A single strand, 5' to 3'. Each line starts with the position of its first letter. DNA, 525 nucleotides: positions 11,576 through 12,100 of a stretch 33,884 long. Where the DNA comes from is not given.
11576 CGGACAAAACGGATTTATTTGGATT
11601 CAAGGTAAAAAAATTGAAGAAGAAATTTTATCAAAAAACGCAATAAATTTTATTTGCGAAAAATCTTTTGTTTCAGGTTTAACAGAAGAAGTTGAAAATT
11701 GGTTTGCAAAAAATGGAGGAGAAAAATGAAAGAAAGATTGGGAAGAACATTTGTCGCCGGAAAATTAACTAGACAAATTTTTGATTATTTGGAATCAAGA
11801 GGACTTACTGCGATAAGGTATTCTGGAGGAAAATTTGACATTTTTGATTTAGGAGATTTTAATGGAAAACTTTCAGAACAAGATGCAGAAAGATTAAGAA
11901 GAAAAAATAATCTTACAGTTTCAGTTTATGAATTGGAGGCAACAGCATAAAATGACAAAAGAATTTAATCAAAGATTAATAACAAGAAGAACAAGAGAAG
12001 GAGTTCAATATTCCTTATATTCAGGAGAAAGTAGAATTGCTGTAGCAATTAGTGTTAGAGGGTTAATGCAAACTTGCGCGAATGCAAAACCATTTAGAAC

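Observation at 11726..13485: Conserved rrp4-rrp41-rrp42 exosome operon interrupted by four tightly coupled unrecognised mini-ORFs with a repeated junction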

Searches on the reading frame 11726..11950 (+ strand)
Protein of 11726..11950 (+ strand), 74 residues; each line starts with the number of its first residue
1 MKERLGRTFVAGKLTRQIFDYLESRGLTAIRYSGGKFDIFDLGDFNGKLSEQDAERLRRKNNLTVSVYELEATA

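Call 5: search_protein_families(library=pfam, proteins=[window:11726-11950:+], max_evalue=1)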
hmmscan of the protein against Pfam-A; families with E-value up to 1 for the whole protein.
window:11726-11950:+ (74 aa): 0 families

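Call 46: search_protein_families(library=pfam, alignment_id=A4, max_evalue=0.001)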
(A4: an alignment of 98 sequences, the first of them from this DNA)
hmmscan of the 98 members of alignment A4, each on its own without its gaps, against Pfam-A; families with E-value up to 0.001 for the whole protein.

A. member 1, seq(74 aa): 0 families

B. families by the number of members that match (of 98 scanned): 4 families
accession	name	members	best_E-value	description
PF00550.31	PP-binding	1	1.2e-15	Phosphopantetheine attachment site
PF07883.17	Cupin_2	1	7.7e-08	Cupin domain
PF14573.12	PP-binding_2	1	5.8e-06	Acyl-carrier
PF23297.2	ACP_SdgA_C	1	0.00024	Highly reducing polyketide synthase sdgA, C-terminal ACP domain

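Call 47: search_protein_families(library=phrogs, alignment_id=A4, max_evalue=0.001)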
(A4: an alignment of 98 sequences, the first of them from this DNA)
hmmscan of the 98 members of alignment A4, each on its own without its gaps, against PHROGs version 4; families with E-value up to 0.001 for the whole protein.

A. member 1, seq(74 aa): 0 families

B. families by the number of members that match (of 98 scanned): 4 families
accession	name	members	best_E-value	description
phrog_5934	-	1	1.6e-12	acyl carrier protein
phrog_18343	-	1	6.7e-08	-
phrog_27464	-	1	1.1e-05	-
phrog_1076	-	1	2.3e-05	FmdB-like transcriptional regulator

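Call 48: search_protein_families(library=ncbifam, alignment_id=A4, max_evalue=0.001)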
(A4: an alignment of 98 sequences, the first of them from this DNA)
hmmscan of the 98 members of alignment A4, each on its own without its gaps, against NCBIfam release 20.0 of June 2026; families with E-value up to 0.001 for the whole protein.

A. member 1, seq(74 aa): 0 families

B. families by the number of members that match (of 98 scanned): 18 families
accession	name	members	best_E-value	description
NF002148.0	PRK00982.1-2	1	6.8e-16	acyl carrier protein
NF002149.0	PRK00982.1-3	1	2e-14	acyl carrier protein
TIGR03890.1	nif11_cupin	1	1.4e-13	Nif11 domain/cupin domain-containing protein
TIGR00517.1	acyl_carrier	1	3e-13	acyl carrier protein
NF002151.0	PRK00982.1-5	1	8.4e-13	acyl carrier protein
NF002150.0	PRK00982.1-4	1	1.6e-12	acyl carrier protein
NF058660.1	cispen_ACP_AmcB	1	3.9e-12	cispentacin biosynthesis acyl carrier protein AmcB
NF002147.0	PRK00982.1-1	1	1.9e-11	acyl carrier protein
NF040636.1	AcpM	1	8.9e-10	meromycolate extension acyl carrier protein AcpM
NF006031.0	PRK08172.1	1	4.4e-08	acyl carrier protein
NF006617.0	PRK09184.1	1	8.3e-08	phosphopantetheine-binding protein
NF004533.0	PRK05883.1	1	1.3e-07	acyl carrier protein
NF009104.0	PRK12449.1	1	1.5e-07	acyl carrier protein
NF005079.0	PRK06508.1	1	6.4e-06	acyl carrier protein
NF003757.0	PRK05350.1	1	7.2e-06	acyl carrier protein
NF047912.1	ECs_2282_CxxC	1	0.00036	ECs_2282 family putative zinc-binding protein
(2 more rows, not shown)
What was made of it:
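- Recognisable cargo elsewhere is mundane: an acyl carrier protein and a cupin (calls 46, 48).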

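Call 49: find_homologous_proteins(query=window:11726-11950:+, max_evalue=0.01)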
Query window:11726-11950:+ (74 aa): 2 proteins with E <= 0.01 among 2 candidates.
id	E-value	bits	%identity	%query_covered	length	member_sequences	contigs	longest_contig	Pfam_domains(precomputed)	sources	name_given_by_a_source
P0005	2.8e-39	149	97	100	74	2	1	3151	-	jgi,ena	-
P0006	9.8e-28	113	77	100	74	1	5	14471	-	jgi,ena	-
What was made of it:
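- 11726..11950 (+): orfA, a 74-aa junction cassette gene with an ATGA overlap to rrp4. Only two homologue clusters exist in 5.8 billion protein clusters (call 49).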

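Call 51: find_encoding_contigs(protein=P0005, flank=4000, max_places=5)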
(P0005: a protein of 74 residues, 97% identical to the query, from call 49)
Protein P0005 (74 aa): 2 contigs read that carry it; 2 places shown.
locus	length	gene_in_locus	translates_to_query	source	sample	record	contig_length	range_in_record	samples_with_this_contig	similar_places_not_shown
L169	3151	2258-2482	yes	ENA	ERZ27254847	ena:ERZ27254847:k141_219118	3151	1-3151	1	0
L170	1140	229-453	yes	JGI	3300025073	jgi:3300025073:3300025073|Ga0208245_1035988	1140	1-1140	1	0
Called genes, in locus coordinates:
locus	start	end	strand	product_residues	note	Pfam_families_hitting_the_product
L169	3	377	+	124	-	?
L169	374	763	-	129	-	PF06397:Desulfoferrod_N, PF01880:Desulfoferrodox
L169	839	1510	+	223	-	-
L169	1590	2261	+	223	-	PF21266:S1_RRP4 (weak), PF00013:KH_1, PF15985:KH_6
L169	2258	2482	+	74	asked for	-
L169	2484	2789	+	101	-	-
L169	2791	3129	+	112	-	-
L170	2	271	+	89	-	?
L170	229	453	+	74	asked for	-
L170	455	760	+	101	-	-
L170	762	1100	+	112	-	-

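Call 79: predict_structure(alignment_id=A5)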
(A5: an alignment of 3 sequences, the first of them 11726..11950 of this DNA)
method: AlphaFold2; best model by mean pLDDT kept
length: 74 residues; sequences in the alignment: 3
mean_pLDDT: 84.9   pTM: 0.70
mean pLDDT of the five models: 84.9, 79.7, 59.8, 48.6, 46.5
residues with pLDDT >= 90: 40; 70-90: 24; 50-70: 9; < 50: 1
segments of 3 or more residues with pLDDT < 50: none
pLDDT, mean of each block of 10 residues (from residue 1): 75 90 91 79 91 92 88 55
secondary structure, 60 per line:
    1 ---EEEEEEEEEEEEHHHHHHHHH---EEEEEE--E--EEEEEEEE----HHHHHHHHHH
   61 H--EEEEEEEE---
elements in order: E4-15 H16-24 E28-33 E39-46 H51-61 E64-71

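Call 82: fold_search(model_id=the predicted structure, library=pdb)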
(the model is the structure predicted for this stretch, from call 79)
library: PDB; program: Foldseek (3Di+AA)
matches with E <= 10: 1196; with E <= 0.001: 0
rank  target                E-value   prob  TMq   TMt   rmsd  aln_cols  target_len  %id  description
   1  3j9z_S1               6.1e-03  1.00  0.60  0.08   3.9        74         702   16  Activation of GTP Hydrolysis in mRNA-tRNA Translocation by Elongation Factor G (released 2015-07-01)
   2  2lqj_MODEL_1_A        1.8e-02  0.99  0.49  0.42   5.4        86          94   15  Solution structure of the C-terminal domain of the MgtC protein from Mycobacterium tuberculosis (released 2012-03-21)
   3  6ydp_BC               2.3e-02  0.99  0.57  0.08   4.1        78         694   14  55S mammalian mitochondrial ribosome with mtEFG1 and P site fMet-tRNAMet (POST) (released 2020-07-15)
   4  9ghc_W                2.5e-02  1.00  0.65  0.09   3.6        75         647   16  Pre-release fusidic acid-locked Escherichia coli 70S ribosome with Staphylococus aureus EF-G and FusB (FusB-EF-G-70S) (released 2025-03-26)
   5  7n2c_EF               2.5e-02  0.99  0.60  0.09   4.1        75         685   17  Elongating 70S ribosome complex in a fusidic acid-stalled intermediate state of translocation bound to EF-G(GDP) (INT (released 2021-07-14)
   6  6wue_A                2.5e-02  0.96  0.48  0.43   5.3        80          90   16  Tetragonal crystal form of SbtB from Synechocystis PCC6803 (released 2020-08-26)
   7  9rtu_x                2.6e-02  1.00  0.65  0.09   3.6        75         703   17  Structure of the 70S-EF-G(P610L)-GDP-Pi ribosome complex with tRNAs in hybrid state 1 (H1-EF-G(P610L)-GDP-Pi) (released 2025-10-01)
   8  7ug7_EF               3.2e-02  0.99  0.59  0.09   4.1        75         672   17  70S ribosome complex in an intermediate state of translocation bound to EF-G(GDP) stalled by Argyrin B (released 2022-05-18)
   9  3dfe_F                3.2e-02  0.99  0.60  0.57   4.6        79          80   14  Crystal structure of a Putative Pii-Like Signaling Protein (YP_323533.1) from ANABAENA VARIABILIS ATCC 29413 at 2.35 A (released 2008-08-05)
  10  1zpv_C                3.4e-02  0.99  0.56  0.49   5.0        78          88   12  ACT domain protein from Streptococcus pneumoniae (released 2005-06-28)
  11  5jjb                  3.6e-02  0.94  0.51  0.13   5.7        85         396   16  Crystal structure of Mycobacterium avium SerB2 mutant D343G (released 2016-05-18)
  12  5ds7_C                3.8e-02  0.60  0.36  0.32   6.4        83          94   10  2.0 A Structure of CPII, a nitrogen regulatory PII-like protein from Thiomonas intermedia K12, bound AMP (released 2016-09-28)
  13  1zpv_A                4.1e-02  0.92  0.47  0.42   5.9        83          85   13  ACT domain protein from Streptococcus pneumoniae (released 2005-06-28)
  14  3dfe_E                4.6e-02  1.00  0.67  0.62   3.9        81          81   12  Crystal structure of a Putative Pii-Like Signaling Protein (YP_323533.1) from ANABAENA VARIABILIS ATCC 29413 at 2.35 A (released 2008-08-05)
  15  5it4                  4.9e-02  0.98  0.57  0.14   4.5        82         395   18  Crystal structure of Mycobacterium avium SerB2 mutant D343N (released 2016-04-27)
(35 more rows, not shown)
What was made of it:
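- orfA is predicted to fold into a ferredoxin-like domain, a fold common among RNA-binding and regulatory modules (calls 79, 82).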

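Call 103: search_protein_families(library=padloc, proteins=[window:11726-11950:+], max_evalue=0.01)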
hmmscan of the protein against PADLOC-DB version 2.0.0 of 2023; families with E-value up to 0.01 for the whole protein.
window:11726-11950:+ (74 aa): 0 families

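Call 117: search_solved_structures(query=A5, max_evalue=1)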
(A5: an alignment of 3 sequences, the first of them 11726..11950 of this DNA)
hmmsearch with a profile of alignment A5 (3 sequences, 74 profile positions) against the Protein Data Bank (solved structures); distinct sequences matched with E-value up to 1: 6.
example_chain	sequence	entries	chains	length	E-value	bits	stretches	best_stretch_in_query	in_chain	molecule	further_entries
1zwm_A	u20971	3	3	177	0.081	15.9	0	33-52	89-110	Gamma crystallin S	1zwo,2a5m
6myg_B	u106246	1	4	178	0.11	15.5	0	33-52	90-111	Gamma-crystallin S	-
7rj0_B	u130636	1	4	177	0.12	15.4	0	33-52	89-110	Gamma-crystallin S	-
9z75_A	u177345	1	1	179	0.17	14.9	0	33-52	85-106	Gamma-crystallin S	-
6gxv_A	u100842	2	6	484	0.4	13.7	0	33-48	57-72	A-amylase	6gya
3foj_A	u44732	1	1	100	0.67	13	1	11-43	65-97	uncharacterized protein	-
